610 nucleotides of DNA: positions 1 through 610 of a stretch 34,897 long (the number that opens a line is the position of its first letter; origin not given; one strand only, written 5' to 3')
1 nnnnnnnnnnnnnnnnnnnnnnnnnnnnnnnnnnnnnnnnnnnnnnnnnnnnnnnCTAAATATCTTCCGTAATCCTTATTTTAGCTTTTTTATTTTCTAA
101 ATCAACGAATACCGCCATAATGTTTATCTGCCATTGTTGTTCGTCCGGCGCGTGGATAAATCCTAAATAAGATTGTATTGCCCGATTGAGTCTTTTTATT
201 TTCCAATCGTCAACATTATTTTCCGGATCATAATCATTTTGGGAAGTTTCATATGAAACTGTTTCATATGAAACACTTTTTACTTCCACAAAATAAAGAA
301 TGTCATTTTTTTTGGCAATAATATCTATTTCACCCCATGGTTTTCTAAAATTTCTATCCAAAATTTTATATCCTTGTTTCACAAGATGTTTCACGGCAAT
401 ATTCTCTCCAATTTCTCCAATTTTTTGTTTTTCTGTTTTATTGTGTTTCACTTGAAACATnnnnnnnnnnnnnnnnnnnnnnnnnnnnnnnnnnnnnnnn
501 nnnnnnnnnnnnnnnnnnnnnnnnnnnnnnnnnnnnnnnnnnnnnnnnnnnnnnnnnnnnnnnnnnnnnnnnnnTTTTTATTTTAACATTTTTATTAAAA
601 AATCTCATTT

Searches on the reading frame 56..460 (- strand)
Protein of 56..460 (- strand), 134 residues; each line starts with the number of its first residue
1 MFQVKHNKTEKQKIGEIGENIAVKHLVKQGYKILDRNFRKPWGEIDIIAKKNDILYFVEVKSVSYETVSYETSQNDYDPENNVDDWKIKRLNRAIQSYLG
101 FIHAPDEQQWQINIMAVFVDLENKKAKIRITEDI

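Call 74: search_protein_families(library=pfam, proteins=[window:56-460:-], max_evalue=0.001)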
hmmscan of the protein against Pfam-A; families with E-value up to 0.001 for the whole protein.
window:56-460:- (134 aa): 2 families
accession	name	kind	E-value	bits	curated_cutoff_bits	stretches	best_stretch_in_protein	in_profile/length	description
PF02021.23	UPF0102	-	6.5e-20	71.7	23.6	1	18-115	1-78/80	Uncharacterised protein family UPF0102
PF08378.17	NERD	-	0.00013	22.8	22.1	1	15-77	2-77/111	Nuclease-related domain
